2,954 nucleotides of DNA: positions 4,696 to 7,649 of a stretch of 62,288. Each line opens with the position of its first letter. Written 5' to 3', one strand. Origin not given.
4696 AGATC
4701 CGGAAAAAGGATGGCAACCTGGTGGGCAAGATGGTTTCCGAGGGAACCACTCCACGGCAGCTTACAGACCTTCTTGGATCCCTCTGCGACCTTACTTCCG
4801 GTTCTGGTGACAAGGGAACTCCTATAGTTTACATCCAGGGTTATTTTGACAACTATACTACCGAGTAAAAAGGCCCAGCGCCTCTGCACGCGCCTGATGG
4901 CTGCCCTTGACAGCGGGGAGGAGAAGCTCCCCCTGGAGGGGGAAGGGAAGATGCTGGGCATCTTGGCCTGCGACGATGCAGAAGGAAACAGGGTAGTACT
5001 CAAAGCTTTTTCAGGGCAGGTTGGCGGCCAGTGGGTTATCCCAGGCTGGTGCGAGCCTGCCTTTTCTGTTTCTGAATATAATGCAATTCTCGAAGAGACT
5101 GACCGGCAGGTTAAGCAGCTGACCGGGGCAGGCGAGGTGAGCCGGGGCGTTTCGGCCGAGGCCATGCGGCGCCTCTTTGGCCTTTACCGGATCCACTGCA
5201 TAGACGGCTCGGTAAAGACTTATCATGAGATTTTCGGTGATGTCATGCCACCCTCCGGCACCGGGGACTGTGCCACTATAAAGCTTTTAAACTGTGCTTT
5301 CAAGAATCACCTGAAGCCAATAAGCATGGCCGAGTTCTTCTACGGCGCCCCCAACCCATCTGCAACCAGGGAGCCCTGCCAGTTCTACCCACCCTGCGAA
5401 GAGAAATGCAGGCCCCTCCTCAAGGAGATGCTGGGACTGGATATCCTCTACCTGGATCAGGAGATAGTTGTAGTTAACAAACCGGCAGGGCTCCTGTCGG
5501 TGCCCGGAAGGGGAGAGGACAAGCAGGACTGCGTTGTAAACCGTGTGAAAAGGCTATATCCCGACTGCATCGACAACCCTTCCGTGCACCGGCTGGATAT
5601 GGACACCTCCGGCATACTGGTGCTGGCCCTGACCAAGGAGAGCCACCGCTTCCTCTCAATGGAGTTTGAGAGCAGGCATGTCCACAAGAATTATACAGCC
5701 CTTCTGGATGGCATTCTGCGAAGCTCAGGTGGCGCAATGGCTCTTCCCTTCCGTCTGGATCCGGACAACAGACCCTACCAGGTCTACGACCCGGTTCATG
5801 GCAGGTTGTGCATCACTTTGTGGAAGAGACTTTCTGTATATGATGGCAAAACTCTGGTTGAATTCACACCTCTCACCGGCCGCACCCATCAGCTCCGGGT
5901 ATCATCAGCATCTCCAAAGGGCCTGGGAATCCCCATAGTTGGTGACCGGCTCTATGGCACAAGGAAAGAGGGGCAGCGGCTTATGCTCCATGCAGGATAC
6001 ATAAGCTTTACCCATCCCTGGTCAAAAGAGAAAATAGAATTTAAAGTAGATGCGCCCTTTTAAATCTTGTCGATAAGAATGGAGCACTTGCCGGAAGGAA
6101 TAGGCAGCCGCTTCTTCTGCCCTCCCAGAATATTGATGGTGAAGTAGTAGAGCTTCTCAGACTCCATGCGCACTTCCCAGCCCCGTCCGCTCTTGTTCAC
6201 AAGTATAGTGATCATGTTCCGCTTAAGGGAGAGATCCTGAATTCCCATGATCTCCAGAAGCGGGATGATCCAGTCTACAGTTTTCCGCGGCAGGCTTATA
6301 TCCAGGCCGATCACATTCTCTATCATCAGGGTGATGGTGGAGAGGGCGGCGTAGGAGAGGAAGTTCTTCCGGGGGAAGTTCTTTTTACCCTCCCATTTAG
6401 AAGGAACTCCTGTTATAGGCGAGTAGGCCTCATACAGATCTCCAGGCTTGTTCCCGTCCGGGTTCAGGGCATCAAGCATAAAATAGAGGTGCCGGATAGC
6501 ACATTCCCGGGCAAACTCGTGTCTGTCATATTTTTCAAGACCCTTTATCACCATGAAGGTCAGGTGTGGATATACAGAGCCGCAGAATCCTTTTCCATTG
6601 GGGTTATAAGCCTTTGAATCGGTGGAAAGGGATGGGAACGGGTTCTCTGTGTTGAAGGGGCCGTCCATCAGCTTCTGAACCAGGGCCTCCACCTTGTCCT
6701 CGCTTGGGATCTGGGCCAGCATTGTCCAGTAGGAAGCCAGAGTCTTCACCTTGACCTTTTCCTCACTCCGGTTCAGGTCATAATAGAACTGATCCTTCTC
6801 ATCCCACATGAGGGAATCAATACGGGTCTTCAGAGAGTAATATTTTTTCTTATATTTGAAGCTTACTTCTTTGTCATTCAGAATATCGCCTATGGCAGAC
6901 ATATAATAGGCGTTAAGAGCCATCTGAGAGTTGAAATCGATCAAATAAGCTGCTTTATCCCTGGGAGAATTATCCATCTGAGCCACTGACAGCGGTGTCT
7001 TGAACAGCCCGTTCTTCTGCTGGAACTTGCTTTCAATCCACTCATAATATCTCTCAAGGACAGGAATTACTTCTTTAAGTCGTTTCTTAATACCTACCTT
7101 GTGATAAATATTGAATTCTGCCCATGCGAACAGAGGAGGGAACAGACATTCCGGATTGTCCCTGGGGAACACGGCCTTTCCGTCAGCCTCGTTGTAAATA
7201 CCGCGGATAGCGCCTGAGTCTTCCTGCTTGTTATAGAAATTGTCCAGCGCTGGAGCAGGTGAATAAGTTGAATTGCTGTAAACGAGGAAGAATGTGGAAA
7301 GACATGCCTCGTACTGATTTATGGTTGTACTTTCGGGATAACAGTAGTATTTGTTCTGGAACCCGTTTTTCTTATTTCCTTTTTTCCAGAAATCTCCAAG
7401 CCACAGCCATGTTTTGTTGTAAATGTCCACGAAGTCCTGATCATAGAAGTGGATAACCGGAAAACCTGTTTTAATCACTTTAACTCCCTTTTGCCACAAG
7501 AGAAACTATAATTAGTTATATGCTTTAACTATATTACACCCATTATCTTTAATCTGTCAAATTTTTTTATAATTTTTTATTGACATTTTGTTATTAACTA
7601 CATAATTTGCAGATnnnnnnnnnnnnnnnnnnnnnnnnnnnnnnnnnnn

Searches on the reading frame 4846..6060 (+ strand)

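Call 3: search_protein_families(library=pfam, proteins=[window:4846-6060:+], max_evalue=10)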
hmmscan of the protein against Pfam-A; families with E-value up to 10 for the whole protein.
window:4846-6060:+ (405 aa): 1 family
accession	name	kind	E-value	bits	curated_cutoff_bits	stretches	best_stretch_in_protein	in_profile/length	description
PF00849.27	PseudoU_synth_2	-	4.4e-24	85.9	26.8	1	207-354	2-150/152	RNA pseudouridylate synthase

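Call 4: search_protein_families(library=ncbifam, proteins=[window:4846-6060:+], max_evalue=10)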
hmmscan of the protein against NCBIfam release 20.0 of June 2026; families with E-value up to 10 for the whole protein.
window:4846-6060:+ (405 aa): 7 families
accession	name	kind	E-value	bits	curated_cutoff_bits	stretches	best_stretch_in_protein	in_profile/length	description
TIGR00005.1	rluA_subfam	subfamily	4.1e-46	157.6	192.7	1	194-402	72-285/298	RluA family pseudouridine synthase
NF007543.0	PRK10158.1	equivalog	1.5e-42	145.7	286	1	198-405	14-219/219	bifunctional tRNA pseudouridine(32) synthase/23S rRNA pseudouridine(746) synthase RluA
NF008385.0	PRK11180.1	equivalog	2.1e-26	93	351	1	195-402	81-300/325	23S rRNA pseudouridine(1911/1915/1917) synthase RluD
NF008321.0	PRK11112.1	equivalog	2e-25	89.5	328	2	198-294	2-97/257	tRNA pseudouridine(65) synthase TruC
TIGR01621.1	RluA-like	hypoth_equivalog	2.8e-23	82.3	222.3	1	198-390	2-185/217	TIGR01621 family pseudouridine synthase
NF008249.0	PRK11025.1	equivalog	4.4e-23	81.6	378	1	199-400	94-299/317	23S rRNA pseudouridine(955/2504/2580) synthase RluC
TIGR00093.1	TIGR00093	subfamily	0.0014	18.4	109.3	1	211-291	1-76/161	pseudouridine synthase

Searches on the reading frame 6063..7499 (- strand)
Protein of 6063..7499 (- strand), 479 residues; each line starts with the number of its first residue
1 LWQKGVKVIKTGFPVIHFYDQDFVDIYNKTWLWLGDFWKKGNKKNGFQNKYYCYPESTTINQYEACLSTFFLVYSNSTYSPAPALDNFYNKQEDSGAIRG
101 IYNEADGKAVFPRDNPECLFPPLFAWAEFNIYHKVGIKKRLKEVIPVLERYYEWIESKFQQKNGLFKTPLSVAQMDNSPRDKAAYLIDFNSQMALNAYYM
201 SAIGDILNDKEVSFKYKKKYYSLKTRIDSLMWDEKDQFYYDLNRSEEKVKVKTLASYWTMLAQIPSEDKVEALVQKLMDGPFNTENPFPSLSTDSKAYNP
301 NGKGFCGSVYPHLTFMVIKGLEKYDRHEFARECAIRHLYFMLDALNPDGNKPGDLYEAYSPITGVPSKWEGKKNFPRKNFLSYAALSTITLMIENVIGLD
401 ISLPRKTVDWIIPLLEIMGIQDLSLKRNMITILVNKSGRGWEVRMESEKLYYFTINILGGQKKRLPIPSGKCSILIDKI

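Call 3: search_protein_families(library=pfam, proteins=[window:6063-7499:-], max_evalue=10)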
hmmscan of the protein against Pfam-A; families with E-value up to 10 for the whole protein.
window:6063-7499:- (479 aa): 5 families
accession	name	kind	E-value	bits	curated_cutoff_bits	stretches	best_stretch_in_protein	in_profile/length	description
PF22422.2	MGH1-like_GH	-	2.6e-28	100.1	27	1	88-375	31-353/356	Mannosylglycerate hydrolase MGH1-like glycoside hydrolase domain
PF01204.24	Trehalase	-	5.9e-15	55.6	21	2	187-359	307-476/512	Trehalase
PF03200.22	Glyco_hydro_63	-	1e-08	34.9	22.4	1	149-255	211-322/492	Glycosyl hydrolase family 63 C-terminal domain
PF17107.11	SesA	-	0.17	12.5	26.3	1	252-279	90-117/122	N-terminal domain on NACHT_NTPase and P-loop NTPases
PF24237.1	INO80E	-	8.9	7.2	27.8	1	215-249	1-34/48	INO80 complex subunit E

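Call 4: search_protein_families(library=ncbifam, proteins=[window:6063-7499:-], max_evalue=10)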
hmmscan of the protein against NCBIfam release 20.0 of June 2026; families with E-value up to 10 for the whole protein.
window:6063-7499:- (479 aa): 2 families
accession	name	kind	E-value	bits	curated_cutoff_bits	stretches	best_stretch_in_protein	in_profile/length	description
NF007525.0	PRK10137.1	equivalog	2.1e-12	46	625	2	187-365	581-765/790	alpha-glucosidase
NF009773.0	PRK13270.1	subfamily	9.2e-05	21.1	512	1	187-339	349-495/549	alpha,alpha-trehalase TreF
